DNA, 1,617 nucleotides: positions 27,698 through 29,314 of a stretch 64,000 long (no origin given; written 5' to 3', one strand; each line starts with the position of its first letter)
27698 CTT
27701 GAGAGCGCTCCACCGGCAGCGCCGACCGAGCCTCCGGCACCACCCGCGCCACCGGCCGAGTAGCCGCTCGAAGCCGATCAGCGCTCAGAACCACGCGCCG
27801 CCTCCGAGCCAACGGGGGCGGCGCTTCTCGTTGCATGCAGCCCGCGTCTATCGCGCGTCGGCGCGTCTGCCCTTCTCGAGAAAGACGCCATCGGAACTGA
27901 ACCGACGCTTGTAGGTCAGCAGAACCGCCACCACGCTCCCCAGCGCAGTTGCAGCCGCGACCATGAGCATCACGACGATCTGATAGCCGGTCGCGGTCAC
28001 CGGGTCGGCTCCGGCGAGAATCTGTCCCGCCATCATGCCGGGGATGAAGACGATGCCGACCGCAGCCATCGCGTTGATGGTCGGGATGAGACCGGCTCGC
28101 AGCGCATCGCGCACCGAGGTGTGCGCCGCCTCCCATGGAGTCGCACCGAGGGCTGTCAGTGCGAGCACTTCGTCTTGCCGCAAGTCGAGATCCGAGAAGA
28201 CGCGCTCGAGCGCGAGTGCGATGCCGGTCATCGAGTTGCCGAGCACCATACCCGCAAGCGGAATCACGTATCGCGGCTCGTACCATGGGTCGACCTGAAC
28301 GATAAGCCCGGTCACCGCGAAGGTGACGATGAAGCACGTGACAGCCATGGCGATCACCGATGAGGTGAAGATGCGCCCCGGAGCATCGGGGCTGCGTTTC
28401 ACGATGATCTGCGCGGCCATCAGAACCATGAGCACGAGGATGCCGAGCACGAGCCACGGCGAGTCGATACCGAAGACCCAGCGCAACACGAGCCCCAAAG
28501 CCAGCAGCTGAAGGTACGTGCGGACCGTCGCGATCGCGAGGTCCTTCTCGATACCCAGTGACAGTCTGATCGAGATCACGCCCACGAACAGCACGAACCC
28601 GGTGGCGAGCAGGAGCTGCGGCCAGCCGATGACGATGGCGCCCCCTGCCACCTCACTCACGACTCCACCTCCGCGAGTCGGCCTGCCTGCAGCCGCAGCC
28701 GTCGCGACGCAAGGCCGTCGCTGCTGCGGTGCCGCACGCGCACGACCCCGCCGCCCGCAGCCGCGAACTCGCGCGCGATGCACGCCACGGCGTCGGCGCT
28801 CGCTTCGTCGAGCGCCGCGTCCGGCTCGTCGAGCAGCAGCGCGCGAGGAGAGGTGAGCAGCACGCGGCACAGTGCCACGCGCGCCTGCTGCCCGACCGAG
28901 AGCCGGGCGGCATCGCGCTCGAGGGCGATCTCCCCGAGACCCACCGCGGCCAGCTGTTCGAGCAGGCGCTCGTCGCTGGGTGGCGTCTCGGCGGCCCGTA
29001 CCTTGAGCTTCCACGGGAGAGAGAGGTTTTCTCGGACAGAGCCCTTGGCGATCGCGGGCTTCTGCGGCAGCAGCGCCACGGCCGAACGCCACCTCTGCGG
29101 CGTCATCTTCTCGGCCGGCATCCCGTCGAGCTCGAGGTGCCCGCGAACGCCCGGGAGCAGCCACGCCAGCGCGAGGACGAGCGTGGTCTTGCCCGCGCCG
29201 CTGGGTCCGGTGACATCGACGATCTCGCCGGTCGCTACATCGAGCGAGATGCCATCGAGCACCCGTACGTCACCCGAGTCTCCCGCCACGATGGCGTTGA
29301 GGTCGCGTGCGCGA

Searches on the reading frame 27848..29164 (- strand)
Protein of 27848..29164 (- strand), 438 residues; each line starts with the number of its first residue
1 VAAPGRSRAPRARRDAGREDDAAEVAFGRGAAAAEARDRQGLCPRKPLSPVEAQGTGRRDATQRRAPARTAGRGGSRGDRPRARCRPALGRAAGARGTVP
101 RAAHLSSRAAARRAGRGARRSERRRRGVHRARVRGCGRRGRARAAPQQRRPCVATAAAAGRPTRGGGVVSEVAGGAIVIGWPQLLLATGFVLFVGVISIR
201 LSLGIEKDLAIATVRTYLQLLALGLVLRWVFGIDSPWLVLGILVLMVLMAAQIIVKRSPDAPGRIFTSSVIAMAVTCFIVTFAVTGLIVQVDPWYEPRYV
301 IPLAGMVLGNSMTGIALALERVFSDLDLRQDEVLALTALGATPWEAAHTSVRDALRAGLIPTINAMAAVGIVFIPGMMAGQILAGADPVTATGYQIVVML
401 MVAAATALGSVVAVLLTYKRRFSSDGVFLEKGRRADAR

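Call 47: search_protein_families(library=pfam, proteins=[window:27848-29164:-], max_evalue=0.001)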
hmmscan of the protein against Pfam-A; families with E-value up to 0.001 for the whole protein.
window:27848-29164:- (438 aa): 1 family
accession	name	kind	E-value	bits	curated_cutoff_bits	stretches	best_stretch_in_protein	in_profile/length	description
PF03649.18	UPF0014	-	2.9e-86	289.2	22.6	1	181-422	1-242/242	Uncharacterised protein family (UPF0014)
